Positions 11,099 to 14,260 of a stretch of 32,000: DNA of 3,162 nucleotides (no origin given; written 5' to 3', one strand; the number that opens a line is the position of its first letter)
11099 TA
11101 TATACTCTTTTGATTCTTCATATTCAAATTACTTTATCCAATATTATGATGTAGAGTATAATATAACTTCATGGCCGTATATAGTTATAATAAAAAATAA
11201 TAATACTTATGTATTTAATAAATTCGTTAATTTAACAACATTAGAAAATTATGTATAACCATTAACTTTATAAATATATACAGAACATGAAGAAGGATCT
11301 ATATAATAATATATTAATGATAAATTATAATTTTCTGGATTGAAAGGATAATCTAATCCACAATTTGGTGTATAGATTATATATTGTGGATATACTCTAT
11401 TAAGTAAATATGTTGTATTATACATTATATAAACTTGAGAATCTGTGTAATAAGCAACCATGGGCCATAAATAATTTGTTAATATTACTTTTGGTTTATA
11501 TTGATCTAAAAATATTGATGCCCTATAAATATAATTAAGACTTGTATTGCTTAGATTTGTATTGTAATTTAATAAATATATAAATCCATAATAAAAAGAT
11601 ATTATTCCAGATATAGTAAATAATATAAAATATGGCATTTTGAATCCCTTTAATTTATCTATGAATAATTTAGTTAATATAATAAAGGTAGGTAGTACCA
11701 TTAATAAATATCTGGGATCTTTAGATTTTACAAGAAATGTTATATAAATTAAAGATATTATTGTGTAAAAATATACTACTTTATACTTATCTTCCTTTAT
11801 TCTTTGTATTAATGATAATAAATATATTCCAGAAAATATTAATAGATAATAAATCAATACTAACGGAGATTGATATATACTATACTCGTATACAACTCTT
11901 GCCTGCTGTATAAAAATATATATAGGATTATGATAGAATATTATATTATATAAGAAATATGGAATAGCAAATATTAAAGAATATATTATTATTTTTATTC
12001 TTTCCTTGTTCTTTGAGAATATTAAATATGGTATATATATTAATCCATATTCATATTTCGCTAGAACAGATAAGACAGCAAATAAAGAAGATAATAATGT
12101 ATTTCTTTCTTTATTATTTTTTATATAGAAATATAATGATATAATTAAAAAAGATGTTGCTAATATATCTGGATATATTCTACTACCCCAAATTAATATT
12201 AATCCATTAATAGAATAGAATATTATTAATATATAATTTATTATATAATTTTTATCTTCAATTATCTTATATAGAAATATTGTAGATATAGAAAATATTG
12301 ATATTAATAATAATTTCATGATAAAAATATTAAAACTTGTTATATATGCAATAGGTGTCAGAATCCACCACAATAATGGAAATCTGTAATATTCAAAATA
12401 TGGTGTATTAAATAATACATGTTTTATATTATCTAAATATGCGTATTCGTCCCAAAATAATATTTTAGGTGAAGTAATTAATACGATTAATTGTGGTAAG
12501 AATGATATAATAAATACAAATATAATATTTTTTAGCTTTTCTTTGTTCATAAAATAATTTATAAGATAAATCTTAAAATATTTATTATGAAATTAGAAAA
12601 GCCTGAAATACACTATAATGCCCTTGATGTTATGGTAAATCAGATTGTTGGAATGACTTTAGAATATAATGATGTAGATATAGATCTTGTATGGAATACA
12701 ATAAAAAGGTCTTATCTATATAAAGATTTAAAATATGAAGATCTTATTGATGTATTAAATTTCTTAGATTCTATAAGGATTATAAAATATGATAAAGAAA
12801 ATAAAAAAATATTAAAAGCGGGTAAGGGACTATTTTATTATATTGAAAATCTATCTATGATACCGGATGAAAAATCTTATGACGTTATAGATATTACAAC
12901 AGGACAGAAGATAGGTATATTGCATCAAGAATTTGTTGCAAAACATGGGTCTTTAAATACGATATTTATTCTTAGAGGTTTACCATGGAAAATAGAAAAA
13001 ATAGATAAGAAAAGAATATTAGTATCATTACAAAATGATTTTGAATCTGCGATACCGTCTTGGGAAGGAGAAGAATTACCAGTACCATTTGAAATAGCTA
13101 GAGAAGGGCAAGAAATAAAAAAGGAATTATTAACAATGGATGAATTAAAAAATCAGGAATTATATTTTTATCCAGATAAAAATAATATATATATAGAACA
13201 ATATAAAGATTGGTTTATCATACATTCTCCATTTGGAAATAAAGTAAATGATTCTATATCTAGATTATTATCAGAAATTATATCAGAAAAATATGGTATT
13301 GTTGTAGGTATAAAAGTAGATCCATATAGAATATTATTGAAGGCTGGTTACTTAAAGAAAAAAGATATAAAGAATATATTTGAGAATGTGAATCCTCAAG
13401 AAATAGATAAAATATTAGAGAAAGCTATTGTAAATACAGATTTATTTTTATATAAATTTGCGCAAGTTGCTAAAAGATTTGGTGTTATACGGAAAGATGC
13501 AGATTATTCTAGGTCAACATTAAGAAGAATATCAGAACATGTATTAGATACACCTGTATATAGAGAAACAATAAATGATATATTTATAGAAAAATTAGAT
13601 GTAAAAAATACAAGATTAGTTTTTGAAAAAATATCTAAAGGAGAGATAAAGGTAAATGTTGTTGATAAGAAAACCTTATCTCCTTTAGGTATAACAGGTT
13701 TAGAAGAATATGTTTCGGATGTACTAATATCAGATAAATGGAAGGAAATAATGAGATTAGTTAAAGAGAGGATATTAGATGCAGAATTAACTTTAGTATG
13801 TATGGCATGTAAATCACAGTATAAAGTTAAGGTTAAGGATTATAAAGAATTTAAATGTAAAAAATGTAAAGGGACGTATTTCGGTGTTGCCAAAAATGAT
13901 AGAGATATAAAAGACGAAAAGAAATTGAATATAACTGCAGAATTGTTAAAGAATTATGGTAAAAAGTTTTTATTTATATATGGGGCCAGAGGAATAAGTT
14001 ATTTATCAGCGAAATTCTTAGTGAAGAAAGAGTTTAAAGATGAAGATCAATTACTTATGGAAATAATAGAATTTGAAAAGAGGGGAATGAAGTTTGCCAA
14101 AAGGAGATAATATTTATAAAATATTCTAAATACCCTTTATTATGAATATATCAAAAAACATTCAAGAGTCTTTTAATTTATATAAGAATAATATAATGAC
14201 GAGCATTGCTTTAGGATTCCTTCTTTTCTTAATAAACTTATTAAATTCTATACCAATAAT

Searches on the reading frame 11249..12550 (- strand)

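Call 9: search_protein_families(library=pfam, proteins=[window:11249-12550:-], max_evalue=0.001)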
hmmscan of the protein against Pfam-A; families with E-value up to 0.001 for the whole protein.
window:11249-12550:- (433 aa): 1 family
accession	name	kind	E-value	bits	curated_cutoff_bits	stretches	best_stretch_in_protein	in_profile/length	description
PF13231.12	PMT_2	-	0.00013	22.6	26.1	1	58-183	4-140/160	Dolichyl-phosphate-mannose-protein mannosyltransferase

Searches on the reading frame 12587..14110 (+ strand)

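Call 9: search_protein_families(library=pfam, proteins=[window:12587-14110:+], max_evalue=0.001)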
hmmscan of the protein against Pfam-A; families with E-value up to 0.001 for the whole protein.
window:12587-14110:+ (507 aa): 2 families
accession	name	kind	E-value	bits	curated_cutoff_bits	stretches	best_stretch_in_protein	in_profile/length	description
PF08494.16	DEAD_assoc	-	1.3e-35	123.4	23.5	1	196-368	2-191/191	DEAD/H associated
PF19306.5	WH_Lhr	-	2e-11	44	27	1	2-148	7-160/168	Large helicase-related protein, winged helix domain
